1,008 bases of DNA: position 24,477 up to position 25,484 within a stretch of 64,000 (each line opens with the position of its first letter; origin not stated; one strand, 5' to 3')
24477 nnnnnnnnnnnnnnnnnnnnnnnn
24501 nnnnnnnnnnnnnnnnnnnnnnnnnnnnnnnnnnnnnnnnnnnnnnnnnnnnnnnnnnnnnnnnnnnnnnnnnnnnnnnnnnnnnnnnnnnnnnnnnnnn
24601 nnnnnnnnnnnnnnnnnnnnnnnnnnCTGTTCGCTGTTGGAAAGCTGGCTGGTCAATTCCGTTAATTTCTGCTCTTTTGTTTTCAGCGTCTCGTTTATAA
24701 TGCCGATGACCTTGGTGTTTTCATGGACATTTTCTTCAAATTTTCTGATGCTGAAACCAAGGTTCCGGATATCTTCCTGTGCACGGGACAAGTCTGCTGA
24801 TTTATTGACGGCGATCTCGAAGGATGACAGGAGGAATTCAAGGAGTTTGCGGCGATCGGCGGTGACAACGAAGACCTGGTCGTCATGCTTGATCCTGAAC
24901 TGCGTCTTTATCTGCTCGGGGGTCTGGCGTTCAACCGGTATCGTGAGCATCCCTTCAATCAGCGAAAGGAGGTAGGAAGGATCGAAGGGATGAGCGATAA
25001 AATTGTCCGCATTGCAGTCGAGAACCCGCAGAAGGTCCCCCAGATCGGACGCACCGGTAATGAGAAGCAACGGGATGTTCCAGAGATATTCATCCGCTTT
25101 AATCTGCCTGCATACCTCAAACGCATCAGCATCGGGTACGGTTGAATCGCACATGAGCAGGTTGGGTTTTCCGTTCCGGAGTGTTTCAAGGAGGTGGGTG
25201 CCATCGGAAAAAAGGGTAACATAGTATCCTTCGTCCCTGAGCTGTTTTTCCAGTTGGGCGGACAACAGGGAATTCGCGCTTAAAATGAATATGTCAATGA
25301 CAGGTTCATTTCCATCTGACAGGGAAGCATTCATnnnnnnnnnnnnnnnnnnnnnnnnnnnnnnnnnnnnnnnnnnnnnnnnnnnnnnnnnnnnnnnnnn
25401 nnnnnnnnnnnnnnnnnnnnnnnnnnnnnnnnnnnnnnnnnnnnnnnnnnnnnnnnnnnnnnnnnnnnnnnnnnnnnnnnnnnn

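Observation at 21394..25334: Giant receiver plus coiled-coil protein built on near-perfect 189-bp tandem repeats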

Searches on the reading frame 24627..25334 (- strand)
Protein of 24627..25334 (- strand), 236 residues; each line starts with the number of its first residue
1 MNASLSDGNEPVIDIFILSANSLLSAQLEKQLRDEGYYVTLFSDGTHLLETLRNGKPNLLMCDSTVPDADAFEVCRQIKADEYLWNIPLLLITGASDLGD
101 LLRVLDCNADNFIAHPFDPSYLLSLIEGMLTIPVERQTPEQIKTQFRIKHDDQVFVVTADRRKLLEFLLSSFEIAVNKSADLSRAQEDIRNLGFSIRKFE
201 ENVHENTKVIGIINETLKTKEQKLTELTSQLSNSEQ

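Call 30: search_protein_families(library=pfam, proteins=[window:24627-25334:-], max_evalue=0.01)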
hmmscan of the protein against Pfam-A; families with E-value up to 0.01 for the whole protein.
seq(236 aa): 1 family
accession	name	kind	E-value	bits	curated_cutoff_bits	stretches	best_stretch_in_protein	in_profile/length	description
PF00072.30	Response_reg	-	3.7e-15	56.5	30.2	1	20-126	6-110/111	Response regulator receiver domain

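Call 36: search_solved_structures(query=A3, max_evalue=0.001, show_alignments=2)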
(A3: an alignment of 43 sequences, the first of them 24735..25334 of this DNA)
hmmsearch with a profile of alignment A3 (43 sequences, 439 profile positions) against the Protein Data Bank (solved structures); distinct sequences matched with E-value up to 0.001: 114 (the best 60 are shown).
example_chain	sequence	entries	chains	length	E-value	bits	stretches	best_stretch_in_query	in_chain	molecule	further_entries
3gt7_A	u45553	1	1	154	4.8e-19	71.9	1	14-131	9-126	Sensor protein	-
12aw_A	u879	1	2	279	4.1e-13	52.4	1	15-131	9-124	HYBRID TWO-COMPONENT SYSTEM PROTEIN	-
9xzo_A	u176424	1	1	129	9.1e-13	51.3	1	17-124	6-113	De novo protein M1X0B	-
3t6k_A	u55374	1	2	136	1.1e-11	47.7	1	17-137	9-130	Response regulator receiver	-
9g85_A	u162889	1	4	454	1.2e-11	47.5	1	18-119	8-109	Response regulator PleD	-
9g86_A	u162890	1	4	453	1.2e-11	47.5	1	18-119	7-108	Response regulator PleD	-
2wb4_A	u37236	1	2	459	1.3e-11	47.5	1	18-119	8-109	DIGUANYLATE CYCLASE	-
1w25_A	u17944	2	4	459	1.3e-11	47.5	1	18-119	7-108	STALKED-CELL DIFFERENTIATION CONTROLLING PROTEIN | RESPONSE REGULATOR PLED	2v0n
2nt4_A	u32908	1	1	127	1.8e-11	47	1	15-120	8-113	Response regulator homolog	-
3nhz_A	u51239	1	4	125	2.4e-11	46.6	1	15-121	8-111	Two component system transcriptional regulator mtrA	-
1mvo_A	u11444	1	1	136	8.6e-11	44.7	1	15-119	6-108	PhoP response regulator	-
2gkg_A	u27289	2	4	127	1.2e-10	44.2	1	15-120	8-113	response regulator homolog | Response regulator FrzS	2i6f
2gwr_A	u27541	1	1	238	1.3e-10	44.2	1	15-121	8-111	DNA-binding response regulator mtrA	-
3f6p_A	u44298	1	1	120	1.5e-10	44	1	16-124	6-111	Transcriptional regulatory protein yycF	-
2zwm_A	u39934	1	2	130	1.8e-10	43.7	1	16-124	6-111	Transcriptional regulatory protein yycF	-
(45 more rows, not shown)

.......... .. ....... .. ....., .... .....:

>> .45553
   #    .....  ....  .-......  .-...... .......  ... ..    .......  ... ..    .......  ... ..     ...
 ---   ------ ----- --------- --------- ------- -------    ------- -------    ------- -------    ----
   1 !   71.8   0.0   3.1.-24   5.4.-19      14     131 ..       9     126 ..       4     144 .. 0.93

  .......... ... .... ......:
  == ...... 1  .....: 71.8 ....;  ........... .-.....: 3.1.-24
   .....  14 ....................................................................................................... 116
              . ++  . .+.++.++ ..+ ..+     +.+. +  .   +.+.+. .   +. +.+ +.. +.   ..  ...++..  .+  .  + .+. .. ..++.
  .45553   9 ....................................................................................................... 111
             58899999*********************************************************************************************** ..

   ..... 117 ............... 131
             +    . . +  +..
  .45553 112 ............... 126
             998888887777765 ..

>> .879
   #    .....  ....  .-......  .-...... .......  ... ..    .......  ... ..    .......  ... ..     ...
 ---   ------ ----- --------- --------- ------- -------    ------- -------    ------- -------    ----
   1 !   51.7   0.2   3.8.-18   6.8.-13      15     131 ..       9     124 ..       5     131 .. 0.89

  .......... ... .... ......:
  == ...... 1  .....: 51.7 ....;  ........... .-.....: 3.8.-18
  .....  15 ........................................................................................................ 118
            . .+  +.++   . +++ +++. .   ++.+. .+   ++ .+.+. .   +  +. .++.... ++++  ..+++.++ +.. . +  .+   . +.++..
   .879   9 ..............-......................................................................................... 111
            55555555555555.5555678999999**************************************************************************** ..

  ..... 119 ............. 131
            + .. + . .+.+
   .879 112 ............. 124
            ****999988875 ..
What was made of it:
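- On Response regulator receiver domain (Pfam PF00072): The PDB profile hits are receiver domains (call 36).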

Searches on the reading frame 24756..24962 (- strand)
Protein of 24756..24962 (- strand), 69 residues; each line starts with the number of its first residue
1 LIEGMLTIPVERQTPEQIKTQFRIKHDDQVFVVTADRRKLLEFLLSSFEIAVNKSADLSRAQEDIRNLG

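Call 88: search_solved_structures(query=window:24756-24962:-, max_evalue=10)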
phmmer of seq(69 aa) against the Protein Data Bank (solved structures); distinct sequences matched with E-value up to 10: 2.
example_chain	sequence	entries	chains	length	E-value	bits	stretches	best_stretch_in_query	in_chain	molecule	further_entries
5enz_A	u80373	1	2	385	0.15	15.7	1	24-57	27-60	UDP-GlcNAc 2-epimerase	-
9cm8_A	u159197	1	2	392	1.4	12.7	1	14-67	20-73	UDP-N-acetylglucosamine 2-epimerase (non-hydrolyzing)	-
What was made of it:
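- Tried and rejected: The neck found nothing better than E=0.15 (call 88).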
